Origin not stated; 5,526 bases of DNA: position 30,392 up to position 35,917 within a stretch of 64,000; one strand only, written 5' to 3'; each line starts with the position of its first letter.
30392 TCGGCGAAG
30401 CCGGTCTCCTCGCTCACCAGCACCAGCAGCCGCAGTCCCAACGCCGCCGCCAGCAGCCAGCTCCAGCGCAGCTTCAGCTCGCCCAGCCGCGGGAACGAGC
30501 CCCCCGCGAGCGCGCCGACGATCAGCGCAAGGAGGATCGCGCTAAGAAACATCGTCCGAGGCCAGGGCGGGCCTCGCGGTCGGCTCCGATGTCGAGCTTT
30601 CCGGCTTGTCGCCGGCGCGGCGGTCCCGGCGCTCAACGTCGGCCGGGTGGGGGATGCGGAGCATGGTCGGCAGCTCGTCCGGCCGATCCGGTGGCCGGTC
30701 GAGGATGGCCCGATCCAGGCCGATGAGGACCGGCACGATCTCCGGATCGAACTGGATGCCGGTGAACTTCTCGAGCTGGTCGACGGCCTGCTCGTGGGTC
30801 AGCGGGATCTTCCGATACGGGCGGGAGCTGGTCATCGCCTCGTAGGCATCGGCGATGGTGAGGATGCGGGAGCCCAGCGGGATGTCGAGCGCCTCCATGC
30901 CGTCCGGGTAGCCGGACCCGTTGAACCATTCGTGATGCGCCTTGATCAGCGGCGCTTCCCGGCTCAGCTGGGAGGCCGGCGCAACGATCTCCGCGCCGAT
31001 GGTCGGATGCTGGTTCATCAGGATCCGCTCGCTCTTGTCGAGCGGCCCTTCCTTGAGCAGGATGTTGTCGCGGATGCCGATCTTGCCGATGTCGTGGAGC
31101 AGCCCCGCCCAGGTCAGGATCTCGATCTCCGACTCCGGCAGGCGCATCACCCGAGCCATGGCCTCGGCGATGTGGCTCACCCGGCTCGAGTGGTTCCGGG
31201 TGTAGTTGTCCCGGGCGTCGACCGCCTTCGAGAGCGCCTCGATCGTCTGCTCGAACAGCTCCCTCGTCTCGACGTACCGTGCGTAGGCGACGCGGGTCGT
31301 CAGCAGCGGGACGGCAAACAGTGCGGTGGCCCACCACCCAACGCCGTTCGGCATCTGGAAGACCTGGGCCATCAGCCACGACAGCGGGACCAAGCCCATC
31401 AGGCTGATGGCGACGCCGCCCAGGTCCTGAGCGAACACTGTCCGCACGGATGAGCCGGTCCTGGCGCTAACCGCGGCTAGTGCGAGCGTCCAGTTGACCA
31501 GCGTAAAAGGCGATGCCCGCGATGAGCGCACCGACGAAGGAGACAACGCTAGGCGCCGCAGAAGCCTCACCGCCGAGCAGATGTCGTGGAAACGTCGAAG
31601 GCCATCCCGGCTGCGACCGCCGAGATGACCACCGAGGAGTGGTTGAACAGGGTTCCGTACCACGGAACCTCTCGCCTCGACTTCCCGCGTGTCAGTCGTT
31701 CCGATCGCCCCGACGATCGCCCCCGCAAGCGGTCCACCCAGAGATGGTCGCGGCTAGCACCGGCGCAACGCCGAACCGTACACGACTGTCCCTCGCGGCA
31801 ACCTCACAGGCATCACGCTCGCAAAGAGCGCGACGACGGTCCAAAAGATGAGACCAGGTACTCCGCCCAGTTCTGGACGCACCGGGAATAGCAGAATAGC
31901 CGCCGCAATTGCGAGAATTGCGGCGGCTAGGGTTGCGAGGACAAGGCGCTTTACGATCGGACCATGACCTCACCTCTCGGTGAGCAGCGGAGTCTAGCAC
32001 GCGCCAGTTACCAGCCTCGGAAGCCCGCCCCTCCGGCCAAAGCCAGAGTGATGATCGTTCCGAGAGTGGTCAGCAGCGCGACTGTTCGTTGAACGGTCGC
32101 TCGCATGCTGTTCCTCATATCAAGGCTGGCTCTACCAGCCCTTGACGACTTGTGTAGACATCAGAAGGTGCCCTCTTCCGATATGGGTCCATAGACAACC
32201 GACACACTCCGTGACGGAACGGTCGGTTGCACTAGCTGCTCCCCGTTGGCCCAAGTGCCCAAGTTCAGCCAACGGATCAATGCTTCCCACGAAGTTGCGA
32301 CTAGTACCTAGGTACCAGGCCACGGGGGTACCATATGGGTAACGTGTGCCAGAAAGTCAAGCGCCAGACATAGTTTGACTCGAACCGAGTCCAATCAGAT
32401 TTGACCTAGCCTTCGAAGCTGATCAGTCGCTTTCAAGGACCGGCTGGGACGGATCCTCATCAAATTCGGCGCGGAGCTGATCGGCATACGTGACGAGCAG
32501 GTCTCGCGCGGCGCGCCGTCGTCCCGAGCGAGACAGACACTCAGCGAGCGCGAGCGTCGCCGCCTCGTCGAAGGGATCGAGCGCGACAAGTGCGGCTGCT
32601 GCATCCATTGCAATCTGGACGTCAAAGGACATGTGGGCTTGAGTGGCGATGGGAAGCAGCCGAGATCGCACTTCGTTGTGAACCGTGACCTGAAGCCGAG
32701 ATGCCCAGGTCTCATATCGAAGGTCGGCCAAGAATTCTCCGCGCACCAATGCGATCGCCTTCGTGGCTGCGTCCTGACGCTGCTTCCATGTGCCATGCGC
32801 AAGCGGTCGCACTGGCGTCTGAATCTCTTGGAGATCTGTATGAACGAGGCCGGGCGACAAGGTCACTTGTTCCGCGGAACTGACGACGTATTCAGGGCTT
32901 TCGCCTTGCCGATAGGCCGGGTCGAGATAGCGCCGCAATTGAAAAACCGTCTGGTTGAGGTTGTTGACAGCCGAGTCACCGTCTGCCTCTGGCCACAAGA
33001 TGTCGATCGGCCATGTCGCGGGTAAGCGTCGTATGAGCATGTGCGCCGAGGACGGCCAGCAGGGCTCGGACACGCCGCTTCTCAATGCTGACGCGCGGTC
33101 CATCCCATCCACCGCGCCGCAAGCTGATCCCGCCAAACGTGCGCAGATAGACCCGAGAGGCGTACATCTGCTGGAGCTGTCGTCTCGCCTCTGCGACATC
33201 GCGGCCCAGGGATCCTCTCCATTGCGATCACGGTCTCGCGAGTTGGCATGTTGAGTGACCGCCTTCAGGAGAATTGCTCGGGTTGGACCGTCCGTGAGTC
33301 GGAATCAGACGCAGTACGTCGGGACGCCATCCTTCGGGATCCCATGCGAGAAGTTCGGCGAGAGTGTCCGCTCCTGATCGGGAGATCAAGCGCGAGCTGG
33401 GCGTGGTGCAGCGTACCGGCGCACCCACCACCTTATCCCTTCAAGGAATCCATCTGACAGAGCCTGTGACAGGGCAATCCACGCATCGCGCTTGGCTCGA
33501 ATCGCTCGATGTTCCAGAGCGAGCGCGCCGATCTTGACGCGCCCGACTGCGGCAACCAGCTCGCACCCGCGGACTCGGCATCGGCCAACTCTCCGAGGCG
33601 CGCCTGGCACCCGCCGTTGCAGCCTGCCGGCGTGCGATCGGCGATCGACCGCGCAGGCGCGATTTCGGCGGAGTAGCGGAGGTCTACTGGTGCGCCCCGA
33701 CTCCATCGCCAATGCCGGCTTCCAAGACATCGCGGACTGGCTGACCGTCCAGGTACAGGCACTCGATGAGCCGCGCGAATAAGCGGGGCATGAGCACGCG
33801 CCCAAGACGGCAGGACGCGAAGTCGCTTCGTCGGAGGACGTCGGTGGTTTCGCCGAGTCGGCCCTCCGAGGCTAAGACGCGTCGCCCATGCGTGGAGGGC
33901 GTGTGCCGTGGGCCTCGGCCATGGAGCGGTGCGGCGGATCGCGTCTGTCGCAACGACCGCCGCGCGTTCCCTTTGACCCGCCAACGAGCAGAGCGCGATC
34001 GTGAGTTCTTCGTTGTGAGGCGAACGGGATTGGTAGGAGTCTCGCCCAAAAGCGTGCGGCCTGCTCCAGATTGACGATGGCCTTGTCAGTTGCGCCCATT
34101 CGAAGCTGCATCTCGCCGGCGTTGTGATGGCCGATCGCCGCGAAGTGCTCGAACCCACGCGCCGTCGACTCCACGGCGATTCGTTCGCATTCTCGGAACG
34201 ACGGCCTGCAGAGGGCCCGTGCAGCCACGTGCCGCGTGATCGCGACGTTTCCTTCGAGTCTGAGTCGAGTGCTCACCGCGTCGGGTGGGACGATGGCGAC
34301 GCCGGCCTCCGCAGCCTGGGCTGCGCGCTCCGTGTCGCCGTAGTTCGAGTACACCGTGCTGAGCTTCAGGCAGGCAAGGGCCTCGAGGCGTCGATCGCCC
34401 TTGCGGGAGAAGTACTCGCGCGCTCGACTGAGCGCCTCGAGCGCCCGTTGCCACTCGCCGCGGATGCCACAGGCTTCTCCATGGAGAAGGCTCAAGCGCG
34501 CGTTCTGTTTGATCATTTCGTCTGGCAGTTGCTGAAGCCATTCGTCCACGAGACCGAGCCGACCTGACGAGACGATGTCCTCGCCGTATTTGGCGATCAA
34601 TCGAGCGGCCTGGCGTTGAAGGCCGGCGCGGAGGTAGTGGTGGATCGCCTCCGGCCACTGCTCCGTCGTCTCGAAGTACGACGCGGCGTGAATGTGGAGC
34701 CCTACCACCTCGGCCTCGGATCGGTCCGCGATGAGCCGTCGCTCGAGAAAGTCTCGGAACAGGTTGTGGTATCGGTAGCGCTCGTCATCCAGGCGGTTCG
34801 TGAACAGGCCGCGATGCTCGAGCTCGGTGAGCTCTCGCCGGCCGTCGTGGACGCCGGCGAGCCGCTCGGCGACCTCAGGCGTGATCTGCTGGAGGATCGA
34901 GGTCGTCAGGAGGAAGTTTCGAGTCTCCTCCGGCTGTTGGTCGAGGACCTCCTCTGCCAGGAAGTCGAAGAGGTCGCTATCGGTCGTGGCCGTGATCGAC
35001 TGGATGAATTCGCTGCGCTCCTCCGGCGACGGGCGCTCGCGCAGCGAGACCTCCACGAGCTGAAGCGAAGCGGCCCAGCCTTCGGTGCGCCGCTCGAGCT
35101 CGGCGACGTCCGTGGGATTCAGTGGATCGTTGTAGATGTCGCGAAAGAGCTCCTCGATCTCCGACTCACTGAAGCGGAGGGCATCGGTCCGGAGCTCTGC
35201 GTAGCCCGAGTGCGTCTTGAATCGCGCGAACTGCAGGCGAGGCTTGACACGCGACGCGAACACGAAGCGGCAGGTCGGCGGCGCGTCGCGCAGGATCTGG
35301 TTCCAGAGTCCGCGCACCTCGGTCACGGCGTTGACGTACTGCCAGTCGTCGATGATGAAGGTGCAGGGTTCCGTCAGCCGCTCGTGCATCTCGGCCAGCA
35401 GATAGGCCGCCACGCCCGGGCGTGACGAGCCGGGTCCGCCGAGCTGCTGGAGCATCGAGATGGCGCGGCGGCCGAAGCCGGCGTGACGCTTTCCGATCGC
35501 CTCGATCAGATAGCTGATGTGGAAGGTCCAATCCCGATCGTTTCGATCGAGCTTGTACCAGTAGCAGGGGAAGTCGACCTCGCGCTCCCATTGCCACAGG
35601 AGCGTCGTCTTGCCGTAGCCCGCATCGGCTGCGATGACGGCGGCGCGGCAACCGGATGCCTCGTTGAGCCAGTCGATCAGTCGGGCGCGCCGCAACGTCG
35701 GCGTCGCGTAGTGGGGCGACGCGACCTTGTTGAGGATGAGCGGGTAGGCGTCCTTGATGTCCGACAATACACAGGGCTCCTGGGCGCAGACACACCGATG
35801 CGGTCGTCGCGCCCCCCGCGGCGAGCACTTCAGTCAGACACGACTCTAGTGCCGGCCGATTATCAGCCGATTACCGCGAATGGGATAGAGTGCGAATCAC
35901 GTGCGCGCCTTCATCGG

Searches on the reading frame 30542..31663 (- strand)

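Call 94: search_protein_families(library=pfam, proteins=[window:30542-31663:-], max_evalue=0.001)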
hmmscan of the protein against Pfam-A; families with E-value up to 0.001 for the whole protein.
window:30542-31663:- (373 aa): 3 families
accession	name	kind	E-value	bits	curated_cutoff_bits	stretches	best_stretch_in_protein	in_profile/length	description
PF13487.12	HD_5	-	9.6e-34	117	27.2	1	143-309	2-170/170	HD domain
PF01966.28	HD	-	6.8e-20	71.9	22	1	157-277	3-116/116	HD domain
PF08668.18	HDOD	-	0.00038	20.4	22.9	1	156-196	96-134/196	HDOD domain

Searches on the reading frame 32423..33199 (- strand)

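Call 94: search_protein_families(library=pfam, proteins=[window:32423-33199:-], max_evalue=0.001)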
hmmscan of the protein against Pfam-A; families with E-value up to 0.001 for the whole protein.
window:32423-33199:- (258 aa): 1 family
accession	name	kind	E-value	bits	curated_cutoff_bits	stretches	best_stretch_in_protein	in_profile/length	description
PF03704.23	BTAD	-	1.3e-09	39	22.1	1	131-252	15-136/146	Bacterial transcriptional activator domain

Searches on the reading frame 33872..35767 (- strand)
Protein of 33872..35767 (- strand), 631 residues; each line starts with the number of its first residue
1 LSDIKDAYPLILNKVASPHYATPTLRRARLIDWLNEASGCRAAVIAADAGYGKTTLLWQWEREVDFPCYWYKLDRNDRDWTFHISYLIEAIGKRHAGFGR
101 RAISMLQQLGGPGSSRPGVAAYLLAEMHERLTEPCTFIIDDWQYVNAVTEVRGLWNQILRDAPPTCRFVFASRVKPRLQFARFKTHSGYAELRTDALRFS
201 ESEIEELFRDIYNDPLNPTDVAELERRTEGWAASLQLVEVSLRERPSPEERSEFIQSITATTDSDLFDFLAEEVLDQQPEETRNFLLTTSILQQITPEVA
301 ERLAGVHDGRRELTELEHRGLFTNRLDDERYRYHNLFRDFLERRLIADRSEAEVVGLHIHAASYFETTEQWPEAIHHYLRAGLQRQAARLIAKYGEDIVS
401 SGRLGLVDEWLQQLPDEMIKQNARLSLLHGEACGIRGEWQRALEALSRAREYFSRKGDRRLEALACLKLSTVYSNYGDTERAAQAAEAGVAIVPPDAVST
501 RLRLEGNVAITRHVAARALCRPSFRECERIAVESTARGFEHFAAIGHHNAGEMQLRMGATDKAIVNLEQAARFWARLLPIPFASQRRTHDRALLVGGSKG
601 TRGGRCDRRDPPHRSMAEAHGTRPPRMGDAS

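Call 94: search_protein_families(library=pfam, proteins=[window:33872-35767:-], max_evalue=0.001)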
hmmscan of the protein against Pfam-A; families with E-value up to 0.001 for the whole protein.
window:33872-35767:- (631 aa): 2 families
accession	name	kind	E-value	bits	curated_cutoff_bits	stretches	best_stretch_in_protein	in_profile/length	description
PF13424.12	TPR_12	-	1.7e-05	25.4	30.1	0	427-492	7-74/77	Tetratricopeptide repeat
PF07719.23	TPR_2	-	4.9e-05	23.6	27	0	545-572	2-29/34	Tetratricopeptide repeat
